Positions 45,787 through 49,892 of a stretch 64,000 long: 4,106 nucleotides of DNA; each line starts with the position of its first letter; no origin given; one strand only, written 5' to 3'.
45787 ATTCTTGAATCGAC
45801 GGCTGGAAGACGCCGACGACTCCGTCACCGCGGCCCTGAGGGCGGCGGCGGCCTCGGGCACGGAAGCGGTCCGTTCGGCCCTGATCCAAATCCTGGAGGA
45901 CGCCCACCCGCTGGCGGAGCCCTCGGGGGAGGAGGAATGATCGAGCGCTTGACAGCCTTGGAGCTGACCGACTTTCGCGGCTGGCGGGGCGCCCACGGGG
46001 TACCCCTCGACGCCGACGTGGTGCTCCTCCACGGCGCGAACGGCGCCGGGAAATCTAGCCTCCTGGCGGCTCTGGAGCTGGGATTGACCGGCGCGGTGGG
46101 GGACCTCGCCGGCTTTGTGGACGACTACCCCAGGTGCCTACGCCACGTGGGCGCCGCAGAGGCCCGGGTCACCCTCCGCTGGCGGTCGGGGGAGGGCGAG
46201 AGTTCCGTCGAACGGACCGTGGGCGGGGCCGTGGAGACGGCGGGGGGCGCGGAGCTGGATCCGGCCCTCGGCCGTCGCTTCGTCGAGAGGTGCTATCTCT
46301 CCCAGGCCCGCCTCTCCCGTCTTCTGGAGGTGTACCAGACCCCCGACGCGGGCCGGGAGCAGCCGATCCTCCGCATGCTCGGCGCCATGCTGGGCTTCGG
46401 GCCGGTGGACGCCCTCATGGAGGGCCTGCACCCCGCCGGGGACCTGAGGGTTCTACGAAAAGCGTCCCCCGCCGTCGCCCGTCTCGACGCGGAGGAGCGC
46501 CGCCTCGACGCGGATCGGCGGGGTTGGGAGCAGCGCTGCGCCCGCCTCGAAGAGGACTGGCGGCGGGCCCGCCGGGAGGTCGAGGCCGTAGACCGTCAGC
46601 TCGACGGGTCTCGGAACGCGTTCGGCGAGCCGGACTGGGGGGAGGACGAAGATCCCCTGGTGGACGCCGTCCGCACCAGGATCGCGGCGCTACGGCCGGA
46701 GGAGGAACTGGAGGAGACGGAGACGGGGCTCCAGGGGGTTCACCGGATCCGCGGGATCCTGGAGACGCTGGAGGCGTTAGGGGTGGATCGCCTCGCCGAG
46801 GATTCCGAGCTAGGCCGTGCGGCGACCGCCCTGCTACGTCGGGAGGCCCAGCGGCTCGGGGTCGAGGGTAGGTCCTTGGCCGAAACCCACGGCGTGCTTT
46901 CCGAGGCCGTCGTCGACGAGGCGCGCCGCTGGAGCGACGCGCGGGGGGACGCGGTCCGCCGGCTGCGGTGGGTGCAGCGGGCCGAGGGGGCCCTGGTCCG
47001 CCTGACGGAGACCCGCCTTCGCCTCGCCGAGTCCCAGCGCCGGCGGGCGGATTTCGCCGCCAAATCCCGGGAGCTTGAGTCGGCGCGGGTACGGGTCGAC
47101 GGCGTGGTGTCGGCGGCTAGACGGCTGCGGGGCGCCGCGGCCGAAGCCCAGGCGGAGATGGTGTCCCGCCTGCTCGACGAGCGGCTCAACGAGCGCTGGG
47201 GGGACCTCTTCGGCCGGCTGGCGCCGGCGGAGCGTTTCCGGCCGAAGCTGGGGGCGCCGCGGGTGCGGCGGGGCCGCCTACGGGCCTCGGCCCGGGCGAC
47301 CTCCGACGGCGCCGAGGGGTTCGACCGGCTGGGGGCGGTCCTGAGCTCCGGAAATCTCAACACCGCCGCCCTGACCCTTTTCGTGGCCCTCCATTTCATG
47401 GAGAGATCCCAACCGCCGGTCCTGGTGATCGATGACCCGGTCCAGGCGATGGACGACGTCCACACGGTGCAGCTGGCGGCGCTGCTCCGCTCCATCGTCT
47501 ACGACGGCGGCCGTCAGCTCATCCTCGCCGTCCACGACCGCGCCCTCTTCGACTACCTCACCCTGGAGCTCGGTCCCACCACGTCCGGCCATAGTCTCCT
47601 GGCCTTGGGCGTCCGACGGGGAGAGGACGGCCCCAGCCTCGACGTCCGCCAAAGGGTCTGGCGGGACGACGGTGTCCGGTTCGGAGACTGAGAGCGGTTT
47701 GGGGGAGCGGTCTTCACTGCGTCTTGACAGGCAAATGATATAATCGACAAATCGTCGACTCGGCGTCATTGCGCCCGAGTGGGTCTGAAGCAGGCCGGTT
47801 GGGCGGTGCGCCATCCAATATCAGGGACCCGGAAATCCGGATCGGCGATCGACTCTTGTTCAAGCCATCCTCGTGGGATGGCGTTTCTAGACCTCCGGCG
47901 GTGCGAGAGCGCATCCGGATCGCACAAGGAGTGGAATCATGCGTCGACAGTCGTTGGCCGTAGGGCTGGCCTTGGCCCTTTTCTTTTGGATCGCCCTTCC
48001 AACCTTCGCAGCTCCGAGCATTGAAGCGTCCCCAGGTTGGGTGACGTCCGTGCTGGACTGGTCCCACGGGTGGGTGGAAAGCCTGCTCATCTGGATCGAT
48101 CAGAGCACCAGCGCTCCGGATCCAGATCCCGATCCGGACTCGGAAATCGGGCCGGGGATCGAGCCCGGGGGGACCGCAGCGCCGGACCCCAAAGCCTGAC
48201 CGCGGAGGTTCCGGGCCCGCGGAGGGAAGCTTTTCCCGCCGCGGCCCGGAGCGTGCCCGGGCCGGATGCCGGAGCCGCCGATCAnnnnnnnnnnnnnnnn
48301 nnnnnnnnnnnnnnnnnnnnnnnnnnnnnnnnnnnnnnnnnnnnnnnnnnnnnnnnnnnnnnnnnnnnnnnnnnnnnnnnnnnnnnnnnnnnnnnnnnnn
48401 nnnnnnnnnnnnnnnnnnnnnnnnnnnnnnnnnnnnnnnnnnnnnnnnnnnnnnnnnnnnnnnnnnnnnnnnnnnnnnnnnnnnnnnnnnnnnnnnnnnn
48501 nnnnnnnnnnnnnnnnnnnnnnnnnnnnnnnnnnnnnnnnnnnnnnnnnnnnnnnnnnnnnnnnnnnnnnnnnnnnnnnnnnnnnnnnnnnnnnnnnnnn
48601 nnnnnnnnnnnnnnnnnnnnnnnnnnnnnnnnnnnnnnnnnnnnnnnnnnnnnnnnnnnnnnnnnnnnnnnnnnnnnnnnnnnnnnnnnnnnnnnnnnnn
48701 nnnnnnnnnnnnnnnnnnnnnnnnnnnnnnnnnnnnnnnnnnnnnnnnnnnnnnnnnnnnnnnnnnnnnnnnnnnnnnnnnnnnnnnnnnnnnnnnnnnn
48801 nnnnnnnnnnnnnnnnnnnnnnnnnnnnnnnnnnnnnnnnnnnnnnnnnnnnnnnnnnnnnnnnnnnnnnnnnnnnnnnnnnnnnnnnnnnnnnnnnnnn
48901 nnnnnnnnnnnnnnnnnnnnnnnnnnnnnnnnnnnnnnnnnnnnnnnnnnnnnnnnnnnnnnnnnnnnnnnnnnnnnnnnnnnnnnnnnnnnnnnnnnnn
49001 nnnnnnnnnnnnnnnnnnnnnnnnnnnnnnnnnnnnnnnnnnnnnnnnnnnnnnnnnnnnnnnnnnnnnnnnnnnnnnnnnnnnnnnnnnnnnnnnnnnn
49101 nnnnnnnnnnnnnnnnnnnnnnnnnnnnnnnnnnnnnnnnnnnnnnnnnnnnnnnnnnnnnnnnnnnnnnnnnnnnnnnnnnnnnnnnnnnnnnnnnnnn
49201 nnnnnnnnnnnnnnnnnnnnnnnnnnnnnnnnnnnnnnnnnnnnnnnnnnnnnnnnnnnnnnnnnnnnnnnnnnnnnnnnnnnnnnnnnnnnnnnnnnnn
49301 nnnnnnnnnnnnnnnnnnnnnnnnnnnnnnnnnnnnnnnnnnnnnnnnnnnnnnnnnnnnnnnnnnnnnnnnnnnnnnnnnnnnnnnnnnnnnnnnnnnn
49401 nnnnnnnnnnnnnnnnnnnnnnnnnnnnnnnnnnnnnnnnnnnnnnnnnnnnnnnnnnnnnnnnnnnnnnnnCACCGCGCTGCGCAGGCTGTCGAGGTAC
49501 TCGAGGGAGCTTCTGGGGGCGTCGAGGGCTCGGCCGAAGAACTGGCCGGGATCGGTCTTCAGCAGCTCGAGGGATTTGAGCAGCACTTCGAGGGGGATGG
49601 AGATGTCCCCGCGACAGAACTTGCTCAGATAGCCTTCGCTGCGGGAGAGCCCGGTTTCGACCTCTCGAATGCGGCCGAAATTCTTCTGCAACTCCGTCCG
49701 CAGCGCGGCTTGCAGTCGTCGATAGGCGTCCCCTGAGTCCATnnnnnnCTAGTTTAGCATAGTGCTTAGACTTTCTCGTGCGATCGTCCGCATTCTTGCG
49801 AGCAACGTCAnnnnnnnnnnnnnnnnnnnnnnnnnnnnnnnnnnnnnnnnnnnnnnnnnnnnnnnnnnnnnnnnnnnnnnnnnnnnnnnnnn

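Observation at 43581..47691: Translationally coupled SIR2-like / small protein / SMC-like ATPase operon: candidate Lamassu-type (Sir2-effector) anti-phage system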

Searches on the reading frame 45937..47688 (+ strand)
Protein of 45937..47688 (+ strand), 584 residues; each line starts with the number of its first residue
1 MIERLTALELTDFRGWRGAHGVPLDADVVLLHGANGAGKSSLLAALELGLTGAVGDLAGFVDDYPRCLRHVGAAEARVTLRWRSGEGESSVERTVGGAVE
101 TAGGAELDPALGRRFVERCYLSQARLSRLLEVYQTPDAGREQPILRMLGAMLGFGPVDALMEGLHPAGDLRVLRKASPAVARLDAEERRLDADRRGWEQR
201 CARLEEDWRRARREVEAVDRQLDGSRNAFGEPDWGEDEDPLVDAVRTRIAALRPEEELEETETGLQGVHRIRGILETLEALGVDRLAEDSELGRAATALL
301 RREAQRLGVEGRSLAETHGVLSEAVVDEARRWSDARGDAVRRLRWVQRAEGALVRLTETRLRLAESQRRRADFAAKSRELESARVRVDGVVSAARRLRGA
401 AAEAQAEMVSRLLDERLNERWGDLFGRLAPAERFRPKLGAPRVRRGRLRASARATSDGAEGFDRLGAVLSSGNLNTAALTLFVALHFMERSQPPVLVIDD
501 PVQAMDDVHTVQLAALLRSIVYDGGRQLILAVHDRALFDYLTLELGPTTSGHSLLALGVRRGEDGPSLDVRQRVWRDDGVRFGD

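Call 8: search_protein_families(library=pfam, proteins=[window:45937-47688:+], max_evalue=0.1)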
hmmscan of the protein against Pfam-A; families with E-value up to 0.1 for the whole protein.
window:45937-47688:+ (584 aa): 12 families
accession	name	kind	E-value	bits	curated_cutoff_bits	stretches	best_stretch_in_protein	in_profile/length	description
PF02463.25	SMC_N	-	2e-09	37.7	40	2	5-47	2-45/220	RecF/RecN/SMC N terminal domain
PF13476.12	AAA_23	-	1.2e-08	36.3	27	1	8-89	2-86/201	AAA domain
PF13555.12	AAA_29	-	4.4e-05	23.6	27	1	5-52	1-48/61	P-loop containing region of AAA domain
PF13166.12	AAA_13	-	0.00028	20.2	36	1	468-544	499-580/713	AAA domain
PF13304.12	AAA_21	-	0.00033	21.3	27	1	31-49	4-22/304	AAA domain, putative AbiEii toxin, Type IV TA system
PF13175.12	AAA_15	-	0.0043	17.2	32.1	1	6-48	4-45/374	AAA ATPase domain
PF00005.33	ABC_tran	-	0.0063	17.6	25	1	28-53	13-38/137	ABC transporter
PF13191.12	AAA_16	-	0.0083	17.1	32.6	1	27-118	25-119/167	AAA ATPase domain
PF11398.14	DUF2813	-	0.024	14.5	21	1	8-51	3-47/372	Protein of unknown function (DUF2813)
PF13514.12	AAA_27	-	0.047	13.7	22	1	25-47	25-47/206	AAA domain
PF13401.12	AAA_22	-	0.06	14.1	27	0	26-50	5-29/130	AAA domain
PF04310.18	MukB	-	0.093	12.9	23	0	19-48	19-48/226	MukB N-terminal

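Call 9: search_protein_families(library=padloc, proteins=[window:45937-47688:+], max_evalue=0.1)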
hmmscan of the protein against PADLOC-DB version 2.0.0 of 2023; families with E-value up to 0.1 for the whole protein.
window:45937-47688:+ (584 aa): 83 families (the best 25 are shown)
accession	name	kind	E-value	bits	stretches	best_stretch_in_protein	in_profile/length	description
PDLC03859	LmuB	-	2.6e-21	74.5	2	195-540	370-591/611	-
PDLC03865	LmuB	-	8.7e-18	61.9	2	468-542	904-982/1007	-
PDLC04135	mad3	-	3e-17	61.2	1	4-540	1-329/374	mads_3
PDLC03861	LmuB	-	1.2e-11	41.4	1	3-91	208-297/1213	-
PDLC03868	LmuB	-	2.8e-10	37.2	2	5-56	6-58/1035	-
PDLC02756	PbeC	-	6.6e-07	26.7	1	5-52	3-57/643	PbeC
PDLC04892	PDC-S06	-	6.9e-07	25.9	1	465-540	610-680/843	-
PDLC02668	DndD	-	2.4e-06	24.8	1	5-54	3-58/659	DndD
PDLC00278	PtuA1|PtuA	-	3e-06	24.8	1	4-59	2-56/436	AAA ATPase domain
PDLC00271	PtuA1|PtuA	-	9.2e-06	23.4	1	5-54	3-51/421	AAA ATPase domain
PDLC04175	HEC-01A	-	1e-05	22.7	1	3-48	4-47/363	-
PDLC02667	DndD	-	1.7e-05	21.8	1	5-52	3-58/657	DndD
PDLC02335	AbiLi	-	3.3e-05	21.1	1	28-48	78-98/326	AbiLi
PDLC02723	PbeC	-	4.4e-05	20.2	1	7-48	5-50/618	PbeC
PDLC02360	PrrC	-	5.4e-05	20.4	1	496-548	174-226/372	PrrC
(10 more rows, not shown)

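Call 10: search_protein_families(library=ncbifam, proteins=[window:45937-47688:+], max_evalue=0.1)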
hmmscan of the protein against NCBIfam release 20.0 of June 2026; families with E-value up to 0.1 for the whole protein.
window:45937-47688:+ (584 aa): 48 families (the best 25 are shown)
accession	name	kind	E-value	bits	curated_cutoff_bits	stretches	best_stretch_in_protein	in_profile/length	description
TIGR00611.2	recf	equivalog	1.6e-08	34.2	172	2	6-52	2-47/339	DNA replication/repair protein RecF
NF053563.1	Rkd4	equivalog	5.5e-08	31.4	860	1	4-54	2-51/747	arcadin-4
NF010068.0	PRK13548.1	equivalog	1.2e-07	31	261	2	467-536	136-204/261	heme ABC transporter ATP-binding protein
TIGR01166.1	cbiO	subfamily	3.8e-07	29.8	211.8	1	464-537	123-189/190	cobalt ABC transporter, ATP-binding protein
NF002572.0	PRK02224.1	equivalog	4.2e-07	28.7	1087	1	4-96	2-88/888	DNA double-strand break repair ATPase Rad50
NF045487.1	ASRP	equivalog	8.3e-07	28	300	1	22-407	10-377/593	archaea-specific SMC-related protein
NF040873.1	AztA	equivalog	3.5e-06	26.7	220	1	492-537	137-181/191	zinc ABC transporter ATP-binding protein AztA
NF041035.1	Rad50_Halo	equivalog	9e-06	24.3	1000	1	4-95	2-87/883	DNA double-strand break repair ATPase Rad50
TIGR02673.1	FtsE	equivalog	9.4e-06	25.4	264.85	1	491-539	154-201/214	cell division ATP-binding protein FtsE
NF010061.0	PRK13538.1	equivalog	4.9e-05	22.9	195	0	483-535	142-193/211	cytochrome c biogenesis heme-transporting ATPase CcmA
TIGR03185.1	DNA_S_dndD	equivalog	6.2e-05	21.7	245.85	1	7-76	5-79/650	DNA sulfur modification protein DndD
NF003034.1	PRK03918.1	equivalog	9.3e-05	20.6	700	1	5-51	3-48/878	DNA double-strand break repair ATPase Rad50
NF053840.1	MnTportMntADein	equivalog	9.4e-05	22.1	400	0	487-534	146-192/240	manganese ABC transporter ATP-binding protein MntA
NF007082.0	PRK09536.1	equivalog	9.7e-05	21.6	537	1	492-536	157-200/402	corrinoid ABC transporter ATPase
NF002981.0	PRK03695.1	equivalog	0.00052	19.4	281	0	27-55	27-54/253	vitamin B12 ABC transporter ATP-binding protein BtuD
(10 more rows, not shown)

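Call 18: search_solved_structures(query=window:45937-47688:+, max_evalue=0.01)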
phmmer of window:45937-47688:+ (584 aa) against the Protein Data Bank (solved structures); distinct sequences matched with E-value up to 0.01: 5.
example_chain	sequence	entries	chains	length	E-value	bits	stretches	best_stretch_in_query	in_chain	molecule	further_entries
7r8c_A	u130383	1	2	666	0.003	19.4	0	481-536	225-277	Isoform 4 of ATP-binding cassette sub-family G member 1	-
7r8d_A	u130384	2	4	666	0.0056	18.5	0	481-536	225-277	Isoform 4 of ATP-binding cassette sub-family G member 1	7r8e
7fdv_A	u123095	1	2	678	0.0057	18.5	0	481-536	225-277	ATP-binding cassette sub-family G member 1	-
7oz1_A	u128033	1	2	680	0.0059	18.4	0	481-536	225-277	Isoform 4 of ATP-binding cassette sub-family G member 1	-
6yuf_A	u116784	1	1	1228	0.0099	17.7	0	4-48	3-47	Structural maintenance of chromosomes protein 1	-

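Call 27: find_homologous_proteins(query=window:45937-47688:+)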
Query window:45937-47688:+ (584 aa): 56 proteins with E <= 0.001 among 8000 candidates.
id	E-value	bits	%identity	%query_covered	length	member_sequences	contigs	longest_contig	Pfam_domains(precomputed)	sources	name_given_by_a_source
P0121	0.0e+0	1248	100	100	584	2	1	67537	PF13476.13,PF02463.26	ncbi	ncbi:MAG: AAA family ATPase [Acidobacteriota bacterium]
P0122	1.2e-99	353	42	100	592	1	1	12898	PF13476.13,PF02463.26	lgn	-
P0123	7.1e-93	330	50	29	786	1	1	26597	PF13175.13,PF13476.13,PF13555.13,PF02463.26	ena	-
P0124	7.1e-86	307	51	33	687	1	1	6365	PF13175.13,PF13476.13,PF02463.26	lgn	-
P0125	1.2e-85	306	43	41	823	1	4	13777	PF13175.13,PF13476.13,PF13555.13,PF02463.26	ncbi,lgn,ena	-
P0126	2.0e-77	279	37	47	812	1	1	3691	PF13175.13,PF13476.13,PF02463.26,PF13166.13,PF13304.13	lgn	-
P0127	2.5e-77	279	40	41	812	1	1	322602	PF13175.13,PF13476.13,PF02463.26,PF13166.13,PF13304.13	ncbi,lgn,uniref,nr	ncbi:AAA family ATPase [Parvularcula dongshanensis]|uniref:Exonuclease SbcC n=1 Tax=Parvularcula don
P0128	5.7e-76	274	37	55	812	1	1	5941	PF13175.13,PF13476.13,PF02463.26,PF13304.13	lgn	-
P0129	2.1e-74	269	43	34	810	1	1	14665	PF13175.13,PF13476.13,PF02463.26,PF13166.13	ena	-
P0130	3.2e-73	265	39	41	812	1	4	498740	PF13175.13,PF13476.13,PF02463.26,PF13166.13,PF13304.13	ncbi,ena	-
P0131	1.0e-71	260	39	54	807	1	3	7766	PF13175.13,PF13476.13,PF02463.26,PF13166.13,PF13304.13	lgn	-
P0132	1.2e-71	260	38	55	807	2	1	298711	PF13175.13,PF13476.13,PF02463.26,PF13166.13,PF13304.13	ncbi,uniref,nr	ncbi:AAA family ATPase [Stenotrophomonas sp. SY1]|uniref:AAA family ATPase n=1 Tax=Stenotrophomonas 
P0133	6.3e-71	258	47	30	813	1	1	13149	PF13175.13,PF13476.13,PF02463.26,PF13166.13,PF04423.20,PF13304.13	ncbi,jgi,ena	jgi:exonuclease SbcC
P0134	7.7e-71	257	42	33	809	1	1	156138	PF13175.13,PF13476.13,PF02463.26,PF13166.13,PF13304.13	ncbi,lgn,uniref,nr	ncbi:chromosome segregation protein [Caballeronia temeraria]|uniref:Chromosome segregation protein n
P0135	4.8e-70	255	42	32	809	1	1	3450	PF13175.13,PF13476.13,PF02463.26,PF13166.13,PF13304.13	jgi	jgi:exonuclease SbcC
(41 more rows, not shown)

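Call 29: find_encoding_contigs(protein=P0122, flank=8000, max_places=2)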
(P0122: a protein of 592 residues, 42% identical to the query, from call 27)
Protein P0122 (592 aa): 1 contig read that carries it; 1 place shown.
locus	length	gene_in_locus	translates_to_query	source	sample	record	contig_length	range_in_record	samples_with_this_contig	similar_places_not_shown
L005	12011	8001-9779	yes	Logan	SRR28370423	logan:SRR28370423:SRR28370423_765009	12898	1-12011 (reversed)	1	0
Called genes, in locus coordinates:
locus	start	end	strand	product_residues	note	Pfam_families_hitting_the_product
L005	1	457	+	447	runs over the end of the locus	?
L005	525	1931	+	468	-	PF21216:PepQ_N, PF00557:Peptidase_M24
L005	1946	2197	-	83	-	-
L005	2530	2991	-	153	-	-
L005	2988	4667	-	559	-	PF00128:Alpha-amylase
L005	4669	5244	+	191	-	PF00300:His_Phos_1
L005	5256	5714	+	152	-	PF03692:CxxCxxCC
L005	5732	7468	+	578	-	PF13289:SIR2_2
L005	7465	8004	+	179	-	-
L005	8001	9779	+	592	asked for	PF02463:SMC_N, PF13476:AAA_23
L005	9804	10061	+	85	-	-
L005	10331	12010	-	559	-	?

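Call 78: search_protein_families(library=padloc, proteins=[L005:9804-10058:+, L005:10058-10309:+], max_evalue=0.01)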
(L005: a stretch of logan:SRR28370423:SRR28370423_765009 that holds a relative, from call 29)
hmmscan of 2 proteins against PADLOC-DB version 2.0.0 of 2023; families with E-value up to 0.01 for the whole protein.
L005:9804-10058:+ (85 aa): 0 families

L005:10058-10309:+ (84 aa): 0 families

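Call 81: search_solved_structures(query=A6, max_evalue=0.001)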
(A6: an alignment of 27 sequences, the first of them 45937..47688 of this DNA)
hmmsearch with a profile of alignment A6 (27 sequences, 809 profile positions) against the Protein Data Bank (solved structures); distinct sequences matched with E-value up to 0.001: 49.
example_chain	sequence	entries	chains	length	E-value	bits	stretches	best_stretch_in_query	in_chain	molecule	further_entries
3aux_A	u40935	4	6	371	9e-09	37.4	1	1-57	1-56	DNA double-strand break repair rad50 ATPase | DNA double-strand break repair Rad50 ATPase,DNA double-strand break repair Rad50 ATPase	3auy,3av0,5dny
9q9h_A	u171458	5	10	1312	3.1e-08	35.7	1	168-628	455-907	DNA repair protein RAD50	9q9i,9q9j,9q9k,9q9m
5f3w_B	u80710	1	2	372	3.7e-08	35.4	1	1-58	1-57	DNA double-strand break repair Rad50 ATPase,DNA double-strand break repair Rad50 ATPase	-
3qkr_A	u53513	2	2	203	3.5e-07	32.2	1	4-50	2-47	DNA double-strand break repair rad50 ATPase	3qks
3qku_A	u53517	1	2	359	3.8e-07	32.1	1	4-50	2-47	DNA double-strand break repair rad50 ATPase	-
1ii8_A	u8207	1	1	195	4.5e-07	31.8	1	4-50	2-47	Rad50 ABC-ATPase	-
1us8_A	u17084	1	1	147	1.4e-06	30.2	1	4-50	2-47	DNA DOUBLE-STRAND BREAK REPAIR RAD50 ATPASE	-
1f2t_A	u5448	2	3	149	1.4e-06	30.1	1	4-50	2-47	RAD50 ABC-ATPASE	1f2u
3qkt_A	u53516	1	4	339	2.7e-06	29.3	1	4-50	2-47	DNA double-strand break repair rad50 ATPase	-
4nck_A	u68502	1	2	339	2.8e-06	29.2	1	4-50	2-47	DNA double-strand break repair Rad50 ATPase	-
4nci_A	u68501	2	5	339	3.2e-06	29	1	4-50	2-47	DNA double-strand break repair Rad50 ATPase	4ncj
4nch_A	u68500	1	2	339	3.4e-06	28.9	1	4-50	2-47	DNA double-strand break repair Rad50 ATPase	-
5da9_A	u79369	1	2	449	4.1e-06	28.7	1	4-92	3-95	Putative uncharacterized protein,Putative uncharacterized protein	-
8p0a_B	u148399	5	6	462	4.1e-06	28.7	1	5-125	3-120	Structural maintenance of chromosomes protein 3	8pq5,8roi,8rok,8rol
8roj_A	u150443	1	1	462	4.1e-06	28.7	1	5-125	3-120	Structural maintenance of chromosomes protein 3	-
1l8d_A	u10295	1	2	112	2.2e-05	26.2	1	355-460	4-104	DNA double-strand break repair rad50 ATPase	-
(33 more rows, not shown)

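Call 84: find_related_loci(query=A7, collection=metagenome_contigs, flank=6000)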
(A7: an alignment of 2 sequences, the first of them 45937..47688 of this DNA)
Query A7 (584 aa) in metagenome_contigs; peptide patterns used: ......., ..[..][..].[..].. (x = any residue, [..] = any of these).
600 stretches matched a pattern, but none encodes a relative of the query by tblastn (E <= 1e-3).

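Call 87: search_protein_families(library=pfam, proteins=[L005:9804-10058:+, L005:10058-10309:+], max_evalue=0.1)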
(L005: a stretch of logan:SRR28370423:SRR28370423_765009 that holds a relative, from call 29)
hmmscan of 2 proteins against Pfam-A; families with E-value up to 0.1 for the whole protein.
L005:9804-10058:+ (85 aa): 1 family
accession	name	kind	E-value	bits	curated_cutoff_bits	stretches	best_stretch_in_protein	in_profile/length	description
PF10047.15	DUF2281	-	0.099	13.7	26.5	0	9-34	4-29/64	Protein of unknown function (DUF2281)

L005:10058-10309:+ (84 aa): 4 families
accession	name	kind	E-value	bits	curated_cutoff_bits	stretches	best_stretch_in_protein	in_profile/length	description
PF05016.21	ParE_toxin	-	3.5e-07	31.1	23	1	4-83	1-89/89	ParE toxin of type II toxin-antitoxin system, parDE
PF06769.20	YoeB_toxin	-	0.028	14.9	27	1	23-71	24-73/80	YoeB-like toxin of bacterial type II toxin-antitoxin system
PF05973.20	Gp49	-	0.029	14.9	23.9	1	12-75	1-69/90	Phage derived protein Gp49-like (DUF891)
PF05015.19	HigB-like_toxin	-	0.036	15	27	1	38-69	51-83/91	RelE-like toxin of type II toxin-antitoxin system HigB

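Call 92: find_encoding_contigs(protein=P0124, flank=6000, max_places=1)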
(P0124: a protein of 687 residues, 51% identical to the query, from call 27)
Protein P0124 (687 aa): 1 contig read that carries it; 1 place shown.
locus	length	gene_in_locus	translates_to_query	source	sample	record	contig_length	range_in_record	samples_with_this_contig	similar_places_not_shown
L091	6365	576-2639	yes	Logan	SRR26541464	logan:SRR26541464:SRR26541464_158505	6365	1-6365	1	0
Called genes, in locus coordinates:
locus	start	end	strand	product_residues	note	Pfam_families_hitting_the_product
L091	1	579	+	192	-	?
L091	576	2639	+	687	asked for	PF02463:SMC_N (faint), PF13175:AAA_15 (weak), PF13476:AAA_23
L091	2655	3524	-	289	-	PF02146:SIR2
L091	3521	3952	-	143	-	PF01850:PIN (weak)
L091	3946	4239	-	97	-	PF02604:PhdYeFM_antitox (weak)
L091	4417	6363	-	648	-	?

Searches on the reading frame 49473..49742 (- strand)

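Call 87: search_protein_families(library=pfam, proteins=[window:49473-49742:-], max_evalue=0.1)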
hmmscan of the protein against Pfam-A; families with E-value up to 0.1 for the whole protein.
window:49473-49742:- (90 aa): 2 families
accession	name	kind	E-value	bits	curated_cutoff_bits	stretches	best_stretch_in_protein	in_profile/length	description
PF13560.12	HTH_31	-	0.0068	17.1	27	1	25-65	17-58/64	Helix-turn-helix domain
PF21239.2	RLMM_N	-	0.069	13.7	27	1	17-63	12-56/81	Ribosomal RNA large subunit methyltransferase M, N-terminal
